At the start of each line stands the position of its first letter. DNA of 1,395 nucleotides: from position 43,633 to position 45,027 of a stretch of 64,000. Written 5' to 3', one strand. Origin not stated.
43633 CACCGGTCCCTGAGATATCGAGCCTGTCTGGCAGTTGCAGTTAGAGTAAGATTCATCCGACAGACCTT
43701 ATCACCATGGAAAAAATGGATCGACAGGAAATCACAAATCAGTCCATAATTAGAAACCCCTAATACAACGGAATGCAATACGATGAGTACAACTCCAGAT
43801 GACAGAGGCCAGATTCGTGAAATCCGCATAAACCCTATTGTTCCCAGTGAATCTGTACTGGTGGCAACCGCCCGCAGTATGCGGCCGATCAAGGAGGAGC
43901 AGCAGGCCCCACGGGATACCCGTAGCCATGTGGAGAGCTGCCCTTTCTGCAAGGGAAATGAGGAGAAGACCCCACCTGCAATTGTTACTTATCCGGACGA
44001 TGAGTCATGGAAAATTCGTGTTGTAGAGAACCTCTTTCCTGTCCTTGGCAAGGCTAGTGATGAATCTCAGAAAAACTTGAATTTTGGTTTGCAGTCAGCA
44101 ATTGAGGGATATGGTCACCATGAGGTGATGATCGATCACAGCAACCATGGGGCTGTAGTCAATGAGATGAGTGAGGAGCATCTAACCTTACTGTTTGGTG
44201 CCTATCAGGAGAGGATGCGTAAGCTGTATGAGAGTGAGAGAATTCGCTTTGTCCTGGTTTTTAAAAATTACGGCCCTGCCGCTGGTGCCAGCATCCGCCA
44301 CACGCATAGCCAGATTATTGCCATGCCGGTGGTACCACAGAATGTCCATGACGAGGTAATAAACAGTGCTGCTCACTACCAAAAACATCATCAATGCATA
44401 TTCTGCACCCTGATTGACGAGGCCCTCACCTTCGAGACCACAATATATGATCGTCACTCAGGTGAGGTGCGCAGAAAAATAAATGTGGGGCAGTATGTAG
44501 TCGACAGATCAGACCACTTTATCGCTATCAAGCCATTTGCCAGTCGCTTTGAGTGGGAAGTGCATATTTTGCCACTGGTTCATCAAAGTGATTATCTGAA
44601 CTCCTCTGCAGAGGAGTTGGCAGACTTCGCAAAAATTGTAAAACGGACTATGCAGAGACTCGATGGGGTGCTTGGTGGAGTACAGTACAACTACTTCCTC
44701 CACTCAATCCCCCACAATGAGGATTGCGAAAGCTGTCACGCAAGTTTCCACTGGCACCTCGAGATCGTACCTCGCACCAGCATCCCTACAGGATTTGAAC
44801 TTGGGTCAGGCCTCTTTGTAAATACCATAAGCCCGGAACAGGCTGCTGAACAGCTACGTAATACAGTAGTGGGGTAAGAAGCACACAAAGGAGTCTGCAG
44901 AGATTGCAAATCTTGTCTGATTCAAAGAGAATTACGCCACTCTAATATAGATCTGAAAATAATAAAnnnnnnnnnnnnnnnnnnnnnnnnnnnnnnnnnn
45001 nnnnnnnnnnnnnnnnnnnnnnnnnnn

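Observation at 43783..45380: GalT-family/HIT-superfamily pair beside sat-aprMBA: candidate APS:phosphate adenylyltransferase (ADP-sulfurylase) plus a Hint-like partner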

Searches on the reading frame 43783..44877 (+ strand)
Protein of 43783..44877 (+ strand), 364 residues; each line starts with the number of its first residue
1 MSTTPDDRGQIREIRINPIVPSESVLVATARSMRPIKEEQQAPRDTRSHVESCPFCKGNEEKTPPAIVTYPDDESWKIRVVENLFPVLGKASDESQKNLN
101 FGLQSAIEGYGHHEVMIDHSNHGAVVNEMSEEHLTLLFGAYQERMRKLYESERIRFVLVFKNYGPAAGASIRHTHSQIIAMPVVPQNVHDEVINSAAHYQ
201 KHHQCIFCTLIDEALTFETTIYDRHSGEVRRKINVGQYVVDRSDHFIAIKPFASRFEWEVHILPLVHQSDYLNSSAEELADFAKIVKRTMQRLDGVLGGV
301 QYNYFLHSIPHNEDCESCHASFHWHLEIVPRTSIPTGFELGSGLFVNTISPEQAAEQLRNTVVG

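Call 3: search_protein_families(library=pfam, proteins=[window:43783-44877:+], max_evalue=0.01)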
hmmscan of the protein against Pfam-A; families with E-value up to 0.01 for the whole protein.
window:43783-44877:+ (364 aa): 6 families
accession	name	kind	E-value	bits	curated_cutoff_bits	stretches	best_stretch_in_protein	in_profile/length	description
PF01087.27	GalP_UDP_transf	-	1.9e-16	61.5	22.1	1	3-185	3-184/184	Galactose-1-phosphate uridyl transferase, N-terminal domain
PF16268.10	DUF4921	-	9e-16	58.2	28.5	2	128-192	194-259/425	Domain of unknown function (DUF4921)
PF16285.10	DUF4931_N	-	8.5e-12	45.7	24.1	1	113-181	53-121/124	Domain of unknown function (DUF4931) N-terminal domain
PF02744.22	GalP_UDP_tr_C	-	1.7e-05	25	29.2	1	229-359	21-154/165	Galactose-1-phosphate uridyl transferase, C-terminal domain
PF19327.4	Ap4A_phos_N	-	0.00016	21.6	23.1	1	158-187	137-166/177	Ap4A phosphorylase N-terminal domain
PF01230.28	HIT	-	0.00031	21.8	21.5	0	239-331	8-95/98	HIT domain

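Call 4: search_protein_families(library=ncbifam, proteins=[window:43783-44877:+], max_evalue=0.01)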
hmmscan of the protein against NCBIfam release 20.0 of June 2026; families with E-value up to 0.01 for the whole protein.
window:43783-44877:+ (364 aa): 2 families
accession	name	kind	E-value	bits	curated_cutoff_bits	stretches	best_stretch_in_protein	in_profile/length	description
NF008724.0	PRK11720.1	equivalog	1.1e-29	103.6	448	1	15-361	13-338/348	UDP-glucose--hexose-1-phosphate uridylyltransferase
TIGR00209.1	galT_1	equivalog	3.5e-23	82.1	102.1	1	15-360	14-338/349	galactose-1-phosphate uridylyltransferase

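Call 7: search_solved_structures(query=window:43783-44877:+, max_evalue=0.01, show_alignments=2)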
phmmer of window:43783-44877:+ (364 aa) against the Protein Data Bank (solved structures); distinct sequences matched with E-value up to 0.01: 11.
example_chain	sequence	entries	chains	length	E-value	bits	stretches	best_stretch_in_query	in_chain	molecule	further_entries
1z84_A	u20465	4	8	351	5.5e-57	196.6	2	9-209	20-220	galactose-1-phosphate uridyl transferase-like protein | putative galactose-1-phosphate uridyl transferase | Probable galactose-1-phosphate uridyl transferase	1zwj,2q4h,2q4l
2h39_A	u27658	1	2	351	1.2e-55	192.2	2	9-209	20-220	Probable galactose-1-phosphate uridyl transferase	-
6k5z_A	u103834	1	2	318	2.2e-22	82.7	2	53-213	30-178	Galactose-1-phosphate uridylyltransferase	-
6k9z_A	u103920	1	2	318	4e-21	78.6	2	53-213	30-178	Galactose-1-phosphate uridylyltransferase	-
1hxp_A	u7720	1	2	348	3e-13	52.7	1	15-359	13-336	HEXOSE-1-PHOSPHATE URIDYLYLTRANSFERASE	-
1hxq_A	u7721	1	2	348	3e-13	52.7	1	15-359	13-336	HEXOSE-1-PHOSPHATE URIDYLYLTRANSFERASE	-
1gup_A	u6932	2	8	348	7.4e-12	48.2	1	15-359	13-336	GALACTOSE-1-PHOSPHATE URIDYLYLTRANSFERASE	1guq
6gqd_A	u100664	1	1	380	1.1e-07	34.4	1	11-359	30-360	Galactose-1-phosphate uridylyltransferase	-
5in3_B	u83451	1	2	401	2e-07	33.6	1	12-359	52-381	Galactose-1-phosphate uridylyltransferase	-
4qvu_A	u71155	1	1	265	7.3e-06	28.4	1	115-185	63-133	Uncharacterized protein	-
3oj7_A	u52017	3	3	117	0.0031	19.8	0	49-87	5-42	Putative histidine triad family protein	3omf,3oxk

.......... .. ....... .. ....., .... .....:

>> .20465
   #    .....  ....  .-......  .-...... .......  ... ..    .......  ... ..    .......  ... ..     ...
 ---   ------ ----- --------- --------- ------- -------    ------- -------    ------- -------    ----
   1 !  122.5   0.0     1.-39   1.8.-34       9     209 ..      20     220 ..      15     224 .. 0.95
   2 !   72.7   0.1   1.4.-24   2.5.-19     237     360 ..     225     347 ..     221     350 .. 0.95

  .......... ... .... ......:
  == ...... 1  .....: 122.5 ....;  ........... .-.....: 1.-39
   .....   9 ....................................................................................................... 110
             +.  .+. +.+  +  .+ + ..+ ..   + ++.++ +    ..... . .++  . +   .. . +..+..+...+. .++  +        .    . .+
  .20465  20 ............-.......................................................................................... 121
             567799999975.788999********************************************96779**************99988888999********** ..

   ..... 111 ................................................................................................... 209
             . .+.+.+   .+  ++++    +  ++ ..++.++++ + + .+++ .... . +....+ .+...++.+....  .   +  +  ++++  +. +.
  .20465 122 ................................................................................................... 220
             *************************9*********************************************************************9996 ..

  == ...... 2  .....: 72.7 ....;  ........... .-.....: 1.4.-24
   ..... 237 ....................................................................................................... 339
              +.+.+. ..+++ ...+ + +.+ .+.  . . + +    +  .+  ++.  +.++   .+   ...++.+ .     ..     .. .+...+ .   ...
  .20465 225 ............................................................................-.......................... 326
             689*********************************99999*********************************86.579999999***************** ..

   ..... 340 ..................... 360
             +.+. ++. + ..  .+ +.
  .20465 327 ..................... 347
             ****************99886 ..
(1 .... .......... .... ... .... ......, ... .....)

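Call 8: find_homologous_proteins(query=window:43783-44877:+, max_evalue=1e-10)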
Query window:43783-44877:+ (364 aa): 2730 proteins with E <= 1e-10 among 7119 candidates; the best 120 are listed.
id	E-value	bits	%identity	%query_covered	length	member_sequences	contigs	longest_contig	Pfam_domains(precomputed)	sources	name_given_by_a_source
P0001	4.5e-241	817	97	100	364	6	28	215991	PF16268.11,PF16285.11,PF02744.23,PF01087.28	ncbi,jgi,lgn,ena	-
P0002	2.5e-177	607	74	96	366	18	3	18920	PF16268.11,PF16285.11,PF01087.28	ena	-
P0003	3.7e-177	607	73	97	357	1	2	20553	PF16268.11,PF16285.11,PF01230.30,PF01087.28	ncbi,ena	-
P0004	5.3e-177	606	73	98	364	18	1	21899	PF16268.11,PF16285.11,PF01087.28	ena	-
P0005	9.7e-176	602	71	99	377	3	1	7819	PF16268.11,PF16285.11,PF01087.28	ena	-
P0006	2.7e-175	601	72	97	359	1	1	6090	PF16268.11,PF16285.11,PF01087.28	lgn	-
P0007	8.7e-175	599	71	99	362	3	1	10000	PF16268.11,PF16285.11,PF01087.28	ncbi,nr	ncbi:MAG: DUF4931 domain-containing protein [Thiobacillus sp.]|nr:DUF4931 domain-containing protein 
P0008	9.4e-175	599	73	97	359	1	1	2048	PF16268.11,PF16285.11,PF01087.28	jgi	jgi:UDPglucose--hexose-1-phosphate uridylyltransferase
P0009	1.0e-174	599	70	98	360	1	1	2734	PF16268.11,PF16285.11,PF01087.28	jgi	jgi:UDPglucose--hexose-1-phosphate uridylyltransferase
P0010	1.4e-174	598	73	96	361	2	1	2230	PF16268.11,PF16285.11,PF02744.23,PF01087.28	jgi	-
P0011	2.4e-174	598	71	99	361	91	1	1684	PF16268.11,PF16285.11,PF01087.28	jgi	jgi:UDPglucose--hexose-1-phosphate uridylyltransferase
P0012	2.7e-174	597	71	98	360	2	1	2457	PF16268.11,PF16285.11,PF01230.30,PF01087.28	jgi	jgi:UDPglucose--hexose-1-phosphate uridylyltransferase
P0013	2.7e-174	597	71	96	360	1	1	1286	PF16268.11,PF16285.11,PF01087.28,PF19327.5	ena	-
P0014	7.1e-174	596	72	96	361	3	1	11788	PF16268.11,PF16285.11,PF01087.28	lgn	-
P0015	9.9e-174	595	71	97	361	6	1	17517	PF16268.11,PF16285.11,PF01230.30,PF01087.28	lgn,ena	-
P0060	8.3e-171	586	71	96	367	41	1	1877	PF16268.11,PF16285.11,PF01230.30,PF02744.23,PF01087.28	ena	-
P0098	1.7e-169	582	71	96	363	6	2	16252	PF16268.11,PF16285.11,PF01230.30,PF02744.23,PF01087.28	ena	-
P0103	2.4e-169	581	71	99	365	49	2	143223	PF16268.11,PF16285.11,PF01230.30,PF02744.23,PF01087.28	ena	-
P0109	3.2e-169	581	70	96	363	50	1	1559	PF16268.11,PF16285.11,PF01230.30,PF02744.23,PF01087.28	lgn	-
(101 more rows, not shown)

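Call 20: find_related_loci(query=A1, collection=genome_contigs, flank=10000)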
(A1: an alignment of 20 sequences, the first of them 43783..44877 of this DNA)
Query A1 (364 aa) in genome_contigs; peptide patterns used: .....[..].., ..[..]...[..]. (x = any residue, [..] = any of these).
599 stretches matched a pattern (row limit reached: there are more); 551 encode a relative of the query (tblastn E <= 1e-3); the best 80 are kept; 80 distinct loci.
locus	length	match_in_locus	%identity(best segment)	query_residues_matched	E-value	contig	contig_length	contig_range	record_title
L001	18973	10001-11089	97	1-363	0e+0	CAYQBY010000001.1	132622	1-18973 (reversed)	MAG TPA_asm: uncultured Piscirickettsiaceae bacterium isolate SRP077602_co9_163 genome assembly, contig: NODE_39_length_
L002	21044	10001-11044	75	11-359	0e+0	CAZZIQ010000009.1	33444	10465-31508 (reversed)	MAG TPA_asm: uncultured Piscirickettsiaceae bacterium isolate binchicken_co208_242 genome assembly, contig: NODE_1749_le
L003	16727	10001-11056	73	11-363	0e+0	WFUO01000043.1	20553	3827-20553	MAG: Gammaproteobacteria bacterium isolate S139_76 k151_463857, whole genome shotgun sequence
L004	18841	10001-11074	71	1-359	2e-180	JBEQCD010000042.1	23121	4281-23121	MAG: Hydrogenophilales bacterium isolate 05_S201.semibin_refined.027 NODE_893_length_23121_cov_2.399713, whole genome sh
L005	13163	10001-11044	73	12-360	2e-180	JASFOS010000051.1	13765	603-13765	MAG: Thioalkalispiraceae bacterium isolate D0819M12metaG_Bin_163 D0819M12metaG_FD_scaffold_329_c1, whole genome shotgun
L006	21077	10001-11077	70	1-360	4e-180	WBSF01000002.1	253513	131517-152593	Betaproteobacteria bacterium SCN1 NODE_8_length_253513_cov_44.507844, whole genome shotgun sequence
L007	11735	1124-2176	72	11-361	4e-179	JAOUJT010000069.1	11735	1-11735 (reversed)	MAG: Gammaproteobacteria bacterium isolate 8_1_Jan_SF_Bin17 8_1_Jan_SF_Bin17_scaffold_2833_c1, whole genome shotgun sequ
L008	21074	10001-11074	70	1-359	8e-180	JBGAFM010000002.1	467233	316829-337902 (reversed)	MAG: Thiobacillus sp. isolate MAG_MBR_H125.52 MBRH125-52_opera_contig_138, whole genome shotgun sequence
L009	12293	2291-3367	70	1-360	1e-178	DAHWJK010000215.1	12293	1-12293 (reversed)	MAG TPA_asm: Thiobacillus sp. isolate clean1316 k141_625834, whole genome shotgun sequence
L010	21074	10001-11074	69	1-359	2e-178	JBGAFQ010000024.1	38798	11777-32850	MAG: Thiobacillus sp. isolate MAG_MBR_H125.85 MBRH125-85_opera_contig_2705, whole genome shotgun sequence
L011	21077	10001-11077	70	1-360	1e-178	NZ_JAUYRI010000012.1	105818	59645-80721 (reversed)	MAG: Thiobacillus sp. isolate C5_concoct.bin.9 C5_k141_287982, whole genome shotgun sequence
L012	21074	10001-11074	70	1-359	2e-178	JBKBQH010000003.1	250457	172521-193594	MAG: Thiobacillus sp. isolate 21I_052.bin.38 NODE_30_length_250457_cov_10.919041, whole genome shotgun sequence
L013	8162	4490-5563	71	1-359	1e-178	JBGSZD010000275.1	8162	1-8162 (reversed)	MAG: Thiobacillus sp. isolate JTS-AC490 k141_944831, whole genome shotgun sequence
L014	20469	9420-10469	72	9-359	3e-178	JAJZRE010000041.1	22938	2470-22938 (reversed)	MAG: Proteobacteria bacterium isolate SKS1.bin78 NODE_3925_length_22938_cov_46.841305, whole genome shotgun sequence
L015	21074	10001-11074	71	1-359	3e-178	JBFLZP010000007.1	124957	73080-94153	MAG: Pseudomonadota bacterium isolate MAG114 MAG114_7, whole genome shotgun sequence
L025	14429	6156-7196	70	11-359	2e-177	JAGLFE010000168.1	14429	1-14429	MAG: Thiomargarita sp. isolate RS_1_20 ROV157_1.bin.20.fa_168, whole genome shotgun sequence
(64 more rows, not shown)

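Call 24: list_cluster_members(proteins=[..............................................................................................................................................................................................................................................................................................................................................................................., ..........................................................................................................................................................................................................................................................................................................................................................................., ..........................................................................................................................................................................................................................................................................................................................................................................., window:43783-44877:+, window:44967-45380:+])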
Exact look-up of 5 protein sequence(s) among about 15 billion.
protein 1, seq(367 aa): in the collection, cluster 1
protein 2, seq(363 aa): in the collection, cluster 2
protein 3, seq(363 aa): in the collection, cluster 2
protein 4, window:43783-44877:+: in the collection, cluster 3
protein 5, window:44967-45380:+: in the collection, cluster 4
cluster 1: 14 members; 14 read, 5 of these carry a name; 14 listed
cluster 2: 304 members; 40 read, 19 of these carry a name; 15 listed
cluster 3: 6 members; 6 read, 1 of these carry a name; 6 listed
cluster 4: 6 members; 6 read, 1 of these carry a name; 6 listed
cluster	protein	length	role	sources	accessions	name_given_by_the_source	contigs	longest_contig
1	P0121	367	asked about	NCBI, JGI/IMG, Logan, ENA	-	-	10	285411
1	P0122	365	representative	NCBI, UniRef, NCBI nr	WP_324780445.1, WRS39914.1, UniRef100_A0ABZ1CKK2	DUF4931 domain-containing protein [Thiobacillus sedimenti] | DUF4931 domain-containing protein n=1 Tax=Thiobacillus sedimenti TaxID=3110231 ... | DUF4931 domain-containing protein [Thiobacillus sp. SCUT-2]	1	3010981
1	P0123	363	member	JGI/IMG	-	UDPglucose--hexose-1-phosphate uridylyltransferase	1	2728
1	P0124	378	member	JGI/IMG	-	UDPglucose--hexose-1-phosphate uridylyltransferase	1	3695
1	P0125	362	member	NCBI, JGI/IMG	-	UDPglucose--hexose-1-phosphate uridylyltransferase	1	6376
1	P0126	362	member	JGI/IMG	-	UDPglucose--hexose-1-phosphate uridylyltransferase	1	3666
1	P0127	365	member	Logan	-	-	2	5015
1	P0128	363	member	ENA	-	-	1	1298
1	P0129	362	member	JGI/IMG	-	-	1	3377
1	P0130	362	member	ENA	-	-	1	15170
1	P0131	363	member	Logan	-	-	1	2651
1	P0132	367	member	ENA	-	-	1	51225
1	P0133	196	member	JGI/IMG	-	-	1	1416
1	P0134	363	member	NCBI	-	-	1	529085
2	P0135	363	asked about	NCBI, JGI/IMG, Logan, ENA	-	UDPglucose--hexose-1-phosphate uridylyltransferase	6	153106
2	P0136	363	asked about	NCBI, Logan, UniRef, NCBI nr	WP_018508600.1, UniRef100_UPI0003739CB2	galactose-1-phosphate uridylyltransferase [Thiobacillus thioparus] | galactose-1-phosphate uridylyltransferase n=1 Tax=Thiobacillus thioparus TaxID=931 ... | DUF4931 domain-containing protein [Thiobacillus thioparus]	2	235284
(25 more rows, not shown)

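Call 32: find_homologous_proteins(query=P0136, max_evalue=1e-100)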
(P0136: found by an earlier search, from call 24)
Query P0136 (363 aa): 1434 proteins with E <= 1e-100 among 8000 candidates; the best 120 are listed.
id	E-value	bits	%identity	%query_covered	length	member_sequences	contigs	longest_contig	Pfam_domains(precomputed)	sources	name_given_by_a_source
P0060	1.9e-237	805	95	100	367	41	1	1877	PF16268.11,PF16285.11,PF01230.30,PF02744.23,PF01087.28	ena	-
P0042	8.5e-235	797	95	100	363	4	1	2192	PF16268.11,PF16285.11,PF01230.30,PF02744.23,PF01087.28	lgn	-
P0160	1.0e-234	796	95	100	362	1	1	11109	PF16268.11,PF16285.11,PF01087.28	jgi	-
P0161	4.0e-228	775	94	98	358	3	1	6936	PF16268.11,PF16285.11,PF01230.30,PF02744.23,PF01087.28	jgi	jgi:UDPglucose--hexose-1-phosphate uridylyltransferase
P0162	3.9e-226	768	91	100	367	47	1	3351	PF16268.11,PF16285.11,PF01230.30,PF02744.23,PF01087.28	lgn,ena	-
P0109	5.2e-226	768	91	100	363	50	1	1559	PF16268.11,PF16285.11,PF01230.30,PF02744.23,PF01087.28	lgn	-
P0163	5.3e-226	768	89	100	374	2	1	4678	PF16268.11,PF16285.11,PF01230.30,PF01087.28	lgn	-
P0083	7.8e-226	767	93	96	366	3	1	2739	PF16268.11,PF16285.11,PF02744.23,PF01087.28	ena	-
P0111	7.4e-225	764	92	100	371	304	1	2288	PF16268.11,PF16285.11,PF01230.30,PF02744.23,PF01087.28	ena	-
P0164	7.8e-225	764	89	100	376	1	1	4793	PF16268.11,PF16285.11,PF01230.30,PF01087.28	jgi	jgi:UDPglucose--hexose-1-phosphate uridylyltransferase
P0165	9.3e-225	764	89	100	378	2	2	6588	PF16268.11,PF16285.11,PF01230.30,PF01087.28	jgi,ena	-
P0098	2.2e-224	762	90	100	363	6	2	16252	PF16268.11,PF16285.11,PF01230.30,PF02744.23,PF01087.28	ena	-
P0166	2.5e-224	762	90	100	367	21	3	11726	PF16268.11,PF16285.11,PF02744.23,PF01087.28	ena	-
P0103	1.8e-223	759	92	98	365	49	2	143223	PF16268.11,PF16285.11,PF01230.30,PF02744.23,PF01087.28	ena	-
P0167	3.7e-223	758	91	100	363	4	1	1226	PF16268.11,PF16285.11,PF01087.28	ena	-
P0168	3.8e-223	758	90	100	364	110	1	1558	PF16268.11,PF16285.11,PF02744.23,PF01087.28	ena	-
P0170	1.5e-222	756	88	100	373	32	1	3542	PF16268.11,PF16285.11,PF01230.30,PF02744.23,PF01087.28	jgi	-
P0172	4.1e-222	755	90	99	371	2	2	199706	PF16268.11,PF16285.11,PF01230.30,PF02744.23,PF01087.28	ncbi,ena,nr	ncbi:MAG: galactose-1-phosphate uridylyltransferase [Betaproteobacteria bacterium]|nr:galactose-1-ph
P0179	1.7e-219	746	89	98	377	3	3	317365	PF16268.11,PF16285.11,PF01230.30,PF01087.28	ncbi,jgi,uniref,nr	ncbi:MAG: DUF4931 domain-containing protein [Thiobacillus sp.]|uniref:DUF4931 domain-containing prot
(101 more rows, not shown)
